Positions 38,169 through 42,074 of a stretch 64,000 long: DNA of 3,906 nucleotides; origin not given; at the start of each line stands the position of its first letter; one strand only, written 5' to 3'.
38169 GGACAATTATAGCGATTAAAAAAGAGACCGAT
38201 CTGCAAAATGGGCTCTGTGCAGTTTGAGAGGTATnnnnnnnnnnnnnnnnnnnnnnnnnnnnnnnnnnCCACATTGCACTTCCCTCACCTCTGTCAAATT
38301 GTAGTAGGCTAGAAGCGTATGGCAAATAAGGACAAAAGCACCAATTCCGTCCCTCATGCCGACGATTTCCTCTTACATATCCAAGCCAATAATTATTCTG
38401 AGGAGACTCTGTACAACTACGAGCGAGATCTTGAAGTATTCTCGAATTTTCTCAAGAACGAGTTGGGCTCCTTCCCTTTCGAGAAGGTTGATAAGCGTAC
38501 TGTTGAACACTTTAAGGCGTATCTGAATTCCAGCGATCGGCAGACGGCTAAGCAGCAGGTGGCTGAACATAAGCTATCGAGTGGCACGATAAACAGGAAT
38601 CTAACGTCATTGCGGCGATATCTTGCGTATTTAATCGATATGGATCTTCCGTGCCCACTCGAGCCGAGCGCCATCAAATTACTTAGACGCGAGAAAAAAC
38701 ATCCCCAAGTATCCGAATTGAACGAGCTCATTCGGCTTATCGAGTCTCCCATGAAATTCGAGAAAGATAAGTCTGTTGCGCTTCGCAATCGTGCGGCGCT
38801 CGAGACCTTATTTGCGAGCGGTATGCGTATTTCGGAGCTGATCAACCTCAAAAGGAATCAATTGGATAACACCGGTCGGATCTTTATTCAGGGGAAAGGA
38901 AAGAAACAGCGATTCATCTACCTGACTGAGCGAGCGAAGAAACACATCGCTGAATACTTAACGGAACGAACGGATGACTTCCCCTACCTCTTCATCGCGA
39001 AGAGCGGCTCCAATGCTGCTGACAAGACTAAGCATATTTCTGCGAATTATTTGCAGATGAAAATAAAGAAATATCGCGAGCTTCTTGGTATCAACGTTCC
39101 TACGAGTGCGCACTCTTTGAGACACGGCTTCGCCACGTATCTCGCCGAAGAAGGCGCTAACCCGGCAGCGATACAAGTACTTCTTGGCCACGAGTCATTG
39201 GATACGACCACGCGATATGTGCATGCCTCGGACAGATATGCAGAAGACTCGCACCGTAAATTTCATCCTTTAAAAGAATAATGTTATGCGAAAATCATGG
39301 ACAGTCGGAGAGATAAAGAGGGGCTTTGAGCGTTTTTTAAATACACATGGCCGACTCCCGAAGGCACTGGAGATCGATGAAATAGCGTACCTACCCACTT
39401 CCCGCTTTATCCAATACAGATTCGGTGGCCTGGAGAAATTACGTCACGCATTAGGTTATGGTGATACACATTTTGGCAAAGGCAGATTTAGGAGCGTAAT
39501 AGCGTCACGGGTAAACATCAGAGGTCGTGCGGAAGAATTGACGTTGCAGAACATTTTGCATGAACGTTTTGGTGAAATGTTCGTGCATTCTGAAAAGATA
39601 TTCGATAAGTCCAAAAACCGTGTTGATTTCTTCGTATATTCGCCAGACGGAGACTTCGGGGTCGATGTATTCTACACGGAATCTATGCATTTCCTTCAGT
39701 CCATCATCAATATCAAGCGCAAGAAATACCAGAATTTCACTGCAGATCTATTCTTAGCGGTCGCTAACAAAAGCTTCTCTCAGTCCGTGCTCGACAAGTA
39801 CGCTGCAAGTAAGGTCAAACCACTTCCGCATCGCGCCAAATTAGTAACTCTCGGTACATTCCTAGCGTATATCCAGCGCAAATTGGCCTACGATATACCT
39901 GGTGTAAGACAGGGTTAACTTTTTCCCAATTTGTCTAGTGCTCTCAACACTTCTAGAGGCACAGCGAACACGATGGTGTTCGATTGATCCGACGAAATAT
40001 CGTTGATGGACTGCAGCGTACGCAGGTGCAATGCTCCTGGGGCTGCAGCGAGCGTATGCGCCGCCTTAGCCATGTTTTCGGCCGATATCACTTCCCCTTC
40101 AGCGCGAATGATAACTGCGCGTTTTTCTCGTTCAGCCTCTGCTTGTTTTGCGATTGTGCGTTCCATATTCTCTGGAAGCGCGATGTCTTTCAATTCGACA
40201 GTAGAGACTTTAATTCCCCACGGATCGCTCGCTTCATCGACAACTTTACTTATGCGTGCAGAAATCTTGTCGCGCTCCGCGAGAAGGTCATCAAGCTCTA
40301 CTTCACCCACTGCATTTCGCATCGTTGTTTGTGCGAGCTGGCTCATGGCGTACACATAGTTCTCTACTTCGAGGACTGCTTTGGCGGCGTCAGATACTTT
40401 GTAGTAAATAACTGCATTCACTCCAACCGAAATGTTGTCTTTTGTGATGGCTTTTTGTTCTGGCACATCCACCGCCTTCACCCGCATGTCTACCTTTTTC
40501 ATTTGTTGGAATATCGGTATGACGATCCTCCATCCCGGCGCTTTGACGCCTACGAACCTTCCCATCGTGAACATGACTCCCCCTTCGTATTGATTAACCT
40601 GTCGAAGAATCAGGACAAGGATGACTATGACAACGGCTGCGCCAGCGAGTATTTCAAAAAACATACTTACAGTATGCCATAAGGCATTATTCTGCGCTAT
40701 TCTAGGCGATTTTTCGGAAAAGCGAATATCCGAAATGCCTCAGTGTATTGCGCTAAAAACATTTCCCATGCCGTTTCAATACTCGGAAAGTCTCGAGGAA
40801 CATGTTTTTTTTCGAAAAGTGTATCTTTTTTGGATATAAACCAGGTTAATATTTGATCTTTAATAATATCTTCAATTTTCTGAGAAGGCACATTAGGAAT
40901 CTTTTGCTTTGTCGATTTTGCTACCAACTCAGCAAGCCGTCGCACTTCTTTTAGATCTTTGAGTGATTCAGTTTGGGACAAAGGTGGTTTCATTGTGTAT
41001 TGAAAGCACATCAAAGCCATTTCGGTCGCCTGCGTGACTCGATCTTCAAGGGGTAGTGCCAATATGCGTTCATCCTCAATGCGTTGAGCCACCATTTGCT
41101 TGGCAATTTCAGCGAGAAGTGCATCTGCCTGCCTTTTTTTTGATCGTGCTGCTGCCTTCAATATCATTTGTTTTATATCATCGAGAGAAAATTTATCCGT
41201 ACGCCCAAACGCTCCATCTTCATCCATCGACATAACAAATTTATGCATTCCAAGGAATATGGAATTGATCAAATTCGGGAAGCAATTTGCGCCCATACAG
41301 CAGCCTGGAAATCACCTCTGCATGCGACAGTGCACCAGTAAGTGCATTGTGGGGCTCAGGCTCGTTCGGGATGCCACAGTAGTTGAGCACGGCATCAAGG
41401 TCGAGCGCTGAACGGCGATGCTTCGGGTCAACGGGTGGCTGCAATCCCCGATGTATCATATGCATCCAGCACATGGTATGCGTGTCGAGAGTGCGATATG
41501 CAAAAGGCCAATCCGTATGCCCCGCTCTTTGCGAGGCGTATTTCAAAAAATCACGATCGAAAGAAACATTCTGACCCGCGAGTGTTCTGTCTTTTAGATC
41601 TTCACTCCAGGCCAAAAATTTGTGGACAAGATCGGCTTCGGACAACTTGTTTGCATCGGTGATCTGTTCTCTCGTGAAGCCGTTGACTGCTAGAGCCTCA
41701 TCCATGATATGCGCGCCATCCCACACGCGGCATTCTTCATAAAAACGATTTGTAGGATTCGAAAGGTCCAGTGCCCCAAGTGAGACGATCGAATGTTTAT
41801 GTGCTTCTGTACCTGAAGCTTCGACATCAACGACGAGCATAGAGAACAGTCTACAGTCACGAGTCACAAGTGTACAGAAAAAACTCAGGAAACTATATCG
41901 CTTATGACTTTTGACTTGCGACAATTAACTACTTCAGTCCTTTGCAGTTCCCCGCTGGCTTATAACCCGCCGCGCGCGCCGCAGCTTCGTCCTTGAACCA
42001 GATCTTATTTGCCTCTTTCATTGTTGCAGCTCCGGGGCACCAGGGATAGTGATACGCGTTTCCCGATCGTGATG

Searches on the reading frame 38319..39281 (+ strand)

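Call 47: search_protein_families(library=pfam, proteins=[window:38319-39281:+], max_evalue=0.0001)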
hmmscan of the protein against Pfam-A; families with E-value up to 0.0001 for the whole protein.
window:38319-39281:+ (320 aa): 4 families
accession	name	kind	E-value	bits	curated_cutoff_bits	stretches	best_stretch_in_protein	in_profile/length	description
PF00589.27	Phage_integrase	-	5e-35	121.2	27.1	1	145-305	12-170/172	Phage integrase family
PF02899.23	Phage_int_SAM_1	-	6.1e-09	36.5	22.3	1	15-106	2-80/83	Phage integrase, N-terminal SAM-like domain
PF13102.12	Phage_int_SAM_5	-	4.7e-07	30.5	22.3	1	26-107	17-84/98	Phage integrase SAM-like domain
PF13495.12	Phage_int_SAM_4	-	1.8e-05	25.5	27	1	15-97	3-70/85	Phage integrase, N-terminal SAM-like domain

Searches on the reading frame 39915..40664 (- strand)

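Call 47: search_protein_families(library=pfam, proteins=[window:39915-40664:-], max_evalue=0.0001)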
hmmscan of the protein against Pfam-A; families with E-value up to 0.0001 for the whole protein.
window:39915-40664:- (249 aa): 2 families
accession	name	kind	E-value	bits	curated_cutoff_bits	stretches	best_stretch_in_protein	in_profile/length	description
PF01145.31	Band_7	-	5.9e-40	137.6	23.6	1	22-191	2-175/176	SPFH domain / Band 7 family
PF13421.11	Band_7_1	-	4.2e-06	27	24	1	109-176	139-208/211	SPFH domain-Band 7 family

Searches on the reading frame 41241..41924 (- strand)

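Call 47: search_protein_families(library=pfam, proteins=[window:41241-41924:-], max_evalue=0.0001)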
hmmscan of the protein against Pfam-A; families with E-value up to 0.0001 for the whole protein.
window:41241-41924:- (227 aa): 2 families
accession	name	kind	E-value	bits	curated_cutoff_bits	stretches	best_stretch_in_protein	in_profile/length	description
PF00929.31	RNase_T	-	2.1e-09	38.5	24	1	30-196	1-155/164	Exonuclease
PF16473.11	Rv2179c-like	-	5.1e-07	30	27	1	30-174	3-163/177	3'-5' exoribonuclease Rv2179c-like domain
